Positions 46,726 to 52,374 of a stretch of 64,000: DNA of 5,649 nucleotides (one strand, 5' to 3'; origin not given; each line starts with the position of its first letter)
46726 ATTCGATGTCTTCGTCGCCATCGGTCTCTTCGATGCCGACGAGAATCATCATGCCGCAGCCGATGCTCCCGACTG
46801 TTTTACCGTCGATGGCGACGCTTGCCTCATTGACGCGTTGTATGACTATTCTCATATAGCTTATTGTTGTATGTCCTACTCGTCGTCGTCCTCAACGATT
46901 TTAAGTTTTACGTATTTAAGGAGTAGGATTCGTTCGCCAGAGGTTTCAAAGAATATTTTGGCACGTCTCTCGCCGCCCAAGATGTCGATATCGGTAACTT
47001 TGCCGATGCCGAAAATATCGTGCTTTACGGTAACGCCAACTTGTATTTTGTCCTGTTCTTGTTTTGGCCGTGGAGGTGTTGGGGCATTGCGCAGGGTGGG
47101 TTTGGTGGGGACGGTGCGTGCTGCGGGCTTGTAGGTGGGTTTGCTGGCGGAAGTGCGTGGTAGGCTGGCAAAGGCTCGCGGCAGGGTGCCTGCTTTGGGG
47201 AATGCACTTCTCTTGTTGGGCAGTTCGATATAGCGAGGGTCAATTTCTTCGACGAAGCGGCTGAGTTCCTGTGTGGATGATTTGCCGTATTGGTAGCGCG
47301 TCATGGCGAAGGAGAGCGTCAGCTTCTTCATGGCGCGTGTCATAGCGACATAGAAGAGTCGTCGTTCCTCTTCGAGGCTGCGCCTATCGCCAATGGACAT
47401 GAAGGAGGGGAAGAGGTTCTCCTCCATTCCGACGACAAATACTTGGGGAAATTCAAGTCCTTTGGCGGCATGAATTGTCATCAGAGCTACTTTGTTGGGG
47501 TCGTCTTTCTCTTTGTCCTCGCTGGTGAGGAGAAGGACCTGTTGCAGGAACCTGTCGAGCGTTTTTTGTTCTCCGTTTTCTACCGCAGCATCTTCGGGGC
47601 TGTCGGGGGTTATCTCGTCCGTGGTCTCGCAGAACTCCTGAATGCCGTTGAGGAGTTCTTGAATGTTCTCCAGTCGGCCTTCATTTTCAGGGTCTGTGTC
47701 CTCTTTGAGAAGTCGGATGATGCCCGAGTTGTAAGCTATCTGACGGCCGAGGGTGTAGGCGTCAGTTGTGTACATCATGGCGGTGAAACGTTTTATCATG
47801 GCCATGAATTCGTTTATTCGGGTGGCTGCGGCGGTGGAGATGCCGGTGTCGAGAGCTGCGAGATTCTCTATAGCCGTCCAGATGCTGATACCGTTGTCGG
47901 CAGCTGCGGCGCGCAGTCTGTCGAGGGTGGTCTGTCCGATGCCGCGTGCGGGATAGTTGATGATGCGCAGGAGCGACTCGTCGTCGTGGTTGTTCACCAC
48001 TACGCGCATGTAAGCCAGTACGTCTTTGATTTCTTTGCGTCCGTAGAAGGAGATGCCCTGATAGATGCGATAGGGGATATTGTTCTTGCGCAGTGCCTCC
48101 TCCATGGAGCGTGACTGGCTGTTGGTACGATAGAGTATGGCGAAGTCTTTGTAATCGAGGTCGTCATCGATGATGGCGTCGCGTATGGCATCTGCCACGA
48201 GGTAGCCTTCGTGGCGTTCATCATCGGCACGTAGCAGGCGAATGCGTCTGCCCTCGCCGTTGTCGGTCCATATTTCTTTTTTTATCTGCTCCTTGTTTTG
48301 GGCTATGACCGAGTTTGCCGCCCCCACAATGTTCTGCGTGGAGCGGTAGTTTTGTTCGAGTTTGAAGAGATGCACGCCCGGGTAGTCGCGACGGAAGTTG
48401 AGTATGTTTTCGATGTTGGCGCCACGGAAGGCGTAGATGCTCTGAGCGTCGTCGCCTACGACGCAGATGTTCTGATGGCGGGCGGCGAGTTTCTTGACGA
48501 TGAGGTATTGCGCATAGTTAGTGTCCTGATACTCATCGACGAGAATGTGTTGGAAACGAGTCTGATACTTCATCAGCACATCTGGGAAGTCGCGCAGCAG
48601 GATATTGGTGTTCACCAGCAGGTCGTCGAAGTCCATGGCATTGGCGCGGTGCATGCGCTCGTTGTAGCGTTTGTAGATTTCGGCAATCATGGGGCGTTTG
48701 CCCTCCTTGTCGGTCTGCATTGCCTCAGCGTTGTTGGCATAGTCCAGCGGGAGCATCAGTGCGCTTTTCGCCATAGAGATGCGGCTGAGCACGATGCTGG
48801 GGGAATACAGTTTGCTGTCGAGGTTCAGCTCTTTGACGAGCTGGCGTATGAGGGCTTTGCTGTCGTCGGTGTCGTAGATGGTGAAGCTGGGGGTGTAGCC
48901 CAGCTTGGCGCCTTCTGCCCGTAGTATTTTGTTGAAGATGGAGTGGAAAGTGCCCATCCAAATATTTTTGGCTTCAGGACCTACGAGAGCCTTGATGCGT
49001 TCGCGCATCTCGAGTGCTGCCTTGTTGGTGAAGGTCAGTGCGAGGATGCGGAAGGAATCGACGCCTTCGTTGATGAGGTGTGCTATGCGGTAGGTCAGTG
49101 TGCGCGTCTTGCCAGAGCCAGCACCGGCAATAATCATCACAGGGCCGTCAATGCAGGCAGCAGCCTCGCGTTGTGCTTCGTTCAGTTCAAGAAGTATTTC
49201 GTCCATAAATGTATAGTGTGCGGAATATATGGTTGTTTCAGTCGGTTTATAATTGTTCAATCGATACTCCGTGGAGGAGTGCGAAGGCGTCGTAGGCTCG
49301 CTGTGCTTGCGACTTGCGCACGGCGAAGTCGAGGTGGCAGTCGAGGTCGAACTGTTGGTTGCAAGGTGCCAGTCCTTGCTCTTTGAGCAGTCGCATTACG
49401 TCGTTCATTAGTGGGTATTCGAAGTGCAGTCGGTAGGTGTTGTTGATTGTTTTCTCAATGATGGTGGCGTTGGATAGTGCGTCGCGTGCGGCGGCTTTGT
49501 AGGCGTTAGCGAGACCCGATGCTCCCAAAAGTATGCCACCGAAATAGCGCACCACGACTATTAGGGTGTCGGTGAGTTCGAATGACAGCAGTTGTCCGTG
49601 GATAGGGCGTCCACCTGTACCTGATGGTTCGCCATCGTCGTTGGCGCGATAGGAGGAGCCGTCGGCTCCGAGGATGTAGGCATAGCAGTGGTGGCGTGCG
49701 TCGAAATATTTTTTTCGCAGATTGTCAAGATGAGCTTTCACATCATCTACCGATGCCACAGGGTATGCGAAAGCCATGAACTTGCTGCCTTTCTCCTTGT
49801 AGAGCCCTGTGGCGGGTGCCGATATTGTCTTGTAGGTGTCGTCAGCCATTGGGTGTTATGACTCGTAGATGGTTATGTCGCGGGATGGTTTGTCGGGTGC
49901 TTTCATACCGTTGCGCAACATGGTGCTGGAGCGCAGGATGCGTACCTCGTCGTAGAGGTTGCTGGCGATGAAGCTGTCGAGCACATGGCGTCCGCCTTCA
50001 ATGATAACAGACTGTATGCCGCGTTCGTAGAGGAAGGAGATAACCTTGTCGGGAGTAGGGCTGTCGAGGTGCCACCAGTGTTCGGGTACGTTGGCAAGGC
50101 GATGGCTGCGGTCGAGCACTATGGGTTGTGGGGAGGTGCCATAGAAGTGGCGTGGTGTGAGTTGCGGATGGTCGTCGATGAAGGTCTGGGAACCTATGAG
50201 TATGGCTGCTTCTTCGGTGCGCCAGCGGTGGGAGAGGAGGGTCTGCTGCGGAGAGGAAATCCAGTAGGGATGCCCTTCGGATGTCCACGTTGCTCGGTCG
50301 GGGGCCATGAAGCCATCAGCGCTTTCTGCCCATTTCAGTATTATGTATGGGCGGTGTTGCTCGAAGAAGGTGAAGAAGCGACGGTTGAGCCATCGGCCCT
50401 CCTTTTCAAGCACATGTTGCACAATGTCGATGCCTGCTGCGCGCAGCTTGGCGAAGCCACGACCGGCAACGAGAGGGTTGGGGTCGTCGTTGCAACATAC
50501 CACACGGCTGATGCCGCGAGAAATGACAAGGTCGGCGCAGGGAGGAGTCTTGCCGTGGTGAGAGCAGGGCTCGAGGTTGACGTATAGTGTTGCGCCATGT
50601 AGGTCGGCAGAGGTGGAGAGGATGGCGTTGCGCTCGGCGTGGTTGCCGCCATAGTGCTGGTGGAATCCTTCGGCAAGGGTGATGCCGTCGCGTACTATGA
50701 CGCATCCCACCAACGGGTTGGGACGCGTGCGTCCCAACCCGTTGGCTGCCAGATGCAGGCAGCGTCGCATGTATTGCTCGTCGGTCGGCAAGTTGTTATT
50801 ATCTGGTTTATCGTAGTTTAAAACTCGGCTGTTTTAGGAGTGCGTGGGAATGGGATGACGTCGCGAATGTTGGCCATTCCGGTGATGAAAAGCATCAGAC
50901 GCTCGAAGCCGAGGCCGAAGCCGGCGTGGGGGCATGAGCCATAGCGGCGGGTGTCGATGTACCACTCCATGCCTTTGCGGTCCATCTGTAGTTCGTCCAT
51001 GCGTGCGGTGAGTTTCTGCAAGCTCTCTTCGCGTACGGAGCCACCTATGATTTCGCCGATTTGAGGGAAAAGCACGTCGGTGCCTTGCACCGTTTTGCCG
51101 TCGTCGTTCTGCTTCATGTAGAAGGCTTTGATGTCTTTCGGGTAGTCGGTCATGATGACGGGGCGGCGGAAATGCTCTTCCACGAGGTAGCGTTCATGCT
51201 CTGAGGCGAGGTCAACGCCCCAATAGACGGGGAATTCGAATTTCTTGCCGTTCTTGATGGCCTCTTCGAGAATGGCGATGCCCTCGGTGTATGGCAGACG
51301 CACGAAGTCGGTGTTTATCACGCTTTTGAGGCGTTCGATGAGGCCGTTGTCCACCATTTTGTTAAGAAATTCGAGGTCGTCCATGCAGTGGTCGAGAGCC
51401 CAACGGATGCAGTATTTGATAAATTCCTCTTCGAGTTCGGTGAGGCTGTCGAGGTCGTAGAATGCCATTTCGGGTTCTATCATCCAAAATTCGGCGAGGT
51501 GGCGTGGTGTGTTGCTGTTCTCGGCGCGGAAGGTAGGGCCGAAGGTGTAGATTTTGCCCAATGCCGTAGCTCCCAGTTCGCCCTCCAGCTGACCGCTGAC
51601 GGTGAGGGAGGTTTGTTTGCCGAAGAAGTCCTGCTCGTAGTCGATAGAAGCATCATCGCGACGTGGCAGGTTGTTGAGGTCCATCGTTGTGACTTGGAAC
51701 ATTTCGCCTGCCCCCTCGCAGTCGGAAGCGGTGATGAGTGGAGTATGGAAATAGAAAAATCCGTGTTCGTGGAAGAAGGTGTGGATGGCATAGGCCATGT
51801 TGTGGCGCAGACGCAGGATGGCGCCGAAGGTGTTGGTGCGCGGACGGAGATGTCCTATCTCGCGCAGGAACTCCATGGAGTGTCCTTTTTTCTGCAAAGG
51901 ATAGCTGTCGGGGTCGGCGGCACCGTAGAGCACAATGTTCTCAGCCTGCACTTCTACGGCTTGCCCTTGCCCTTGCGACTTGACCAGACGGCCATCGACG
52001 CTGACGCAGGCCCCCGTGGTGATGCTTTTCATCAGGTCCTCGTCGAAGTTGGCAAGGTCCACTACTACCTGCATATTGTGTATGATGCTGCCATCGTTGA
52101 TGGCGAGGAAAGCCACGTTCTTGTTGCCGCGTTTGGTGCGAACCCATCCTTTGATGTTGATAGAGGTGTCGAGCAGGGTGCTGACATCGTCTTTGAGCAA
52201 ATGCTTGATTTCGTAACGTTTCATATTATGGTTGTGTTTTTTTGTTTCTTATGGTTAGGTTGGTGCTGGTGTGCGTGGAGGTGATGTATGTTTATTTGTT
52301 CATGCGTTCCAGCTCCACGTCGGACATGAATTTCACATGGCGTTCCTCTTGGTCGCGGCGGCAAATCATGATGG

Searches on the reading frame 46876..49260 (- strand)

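Call 62: search_protein_families(library=pfam, proteins=[window:46876-49260:-], max_evalue=0.0001)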
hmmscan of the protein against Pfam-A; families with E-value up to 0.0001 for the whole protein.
window:46876-49260:- (794 aa): 6 families
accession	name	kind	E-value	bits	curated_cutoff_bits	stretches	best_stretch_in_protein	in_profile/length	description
PF00580.27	UvrD-helicase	-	1.7e-88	297.2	23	1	26-294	1-271/271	UvrD/REP helicase N-terminal domain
PF13361.12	UvrD_C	-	1.1e-81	275.4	25.6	1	300-652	2-348/350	UvrD-like helicase C-terminal domain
PF13245.12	AAA_19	-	7.5e-24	84.9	25.1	1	30-279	1-134/134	AAA domain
PF13538.12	UvrD_C_2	-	2.4e-10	40.6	27.4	1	591-649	2-51/52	UvrD-like helicase C-terminal domain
PF13604.12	AAA_30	-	1.1e-07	32.3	27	0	26-89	2-66/191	AAA domain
PF01443.25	Viral_helicase1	-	1.7e-07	31.7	21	0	576-648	162-225/228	Viral superfamily 1 RNA helicase core domain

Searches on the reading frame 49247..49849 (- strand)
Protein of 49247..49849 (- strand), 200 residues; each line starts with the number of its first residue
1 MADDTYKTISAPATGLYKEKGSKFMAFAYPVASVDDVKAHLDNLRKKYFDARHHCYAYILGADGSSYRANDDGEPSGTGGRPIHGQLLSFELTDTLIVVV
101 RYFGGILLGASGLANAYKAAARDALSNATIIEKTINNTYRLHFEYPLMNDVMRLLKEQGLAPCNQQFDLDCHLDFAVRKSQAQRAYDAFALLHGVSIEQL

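Call 62: search_protein_families(library=pfam, proteins=[window:49247-49849:-], max_evalue=0.0001)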
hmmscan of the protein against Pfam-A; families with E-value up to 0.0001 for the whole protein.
window:49247-49849:- (200 aa): 1 family
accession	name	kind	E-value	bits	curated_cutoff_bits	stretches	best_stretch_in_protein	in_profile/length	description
PF01205.25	UPF0029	-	1e-34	119.2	27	1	20-125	1-107/107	Uncharacterized protein family UPF0029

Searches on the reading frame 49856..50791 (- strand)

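Call 62: search_protein_families(library=pfam, proteins=[window:49856-50791:-], max_evalue=0.0001)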
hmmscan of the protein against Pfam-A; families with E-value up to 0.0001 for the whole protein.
window:49856-50791:- (311 aa): 3 families
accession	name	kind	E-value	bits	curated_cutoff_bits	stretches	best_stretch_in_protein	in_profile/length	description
PF01872.23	RibD_C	-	2.5e-20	73.6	24.1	1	148-291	1-164/197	RibD C-terminal domain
PF00383.29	dCMP_cyt_deam_1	-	4.5e-18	65.5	25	1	2-100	2-101/102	Cytidine and deoxycytidylate deaminase zinc-binding region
PF14437.12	MafB19-deam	-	1.3e-06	28.8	27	1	5-110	4-110/142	MafB19-like deaminase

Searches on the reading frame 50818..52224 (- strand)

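Call 62: search_protein_families(library=pfam, proteins=[window:50818-52224:-], max_evalue=0.0001)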
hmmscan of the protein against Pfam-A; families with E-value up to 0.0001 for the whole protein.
window:50818-52224:- (468 aa): 2 families
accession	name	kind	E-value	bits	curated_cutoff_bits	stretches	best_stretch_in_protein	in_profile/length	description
PF00152.25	tRNA-synt_2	-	6e-62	209.9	25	1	121-462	6-307/308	tRNA synthetases class II (D, K and N)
PF01336.31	tRNA_anti-codon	-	7.7e-13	48.6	27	1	23-98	2-73/75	OB-fold nucleic acid binding domain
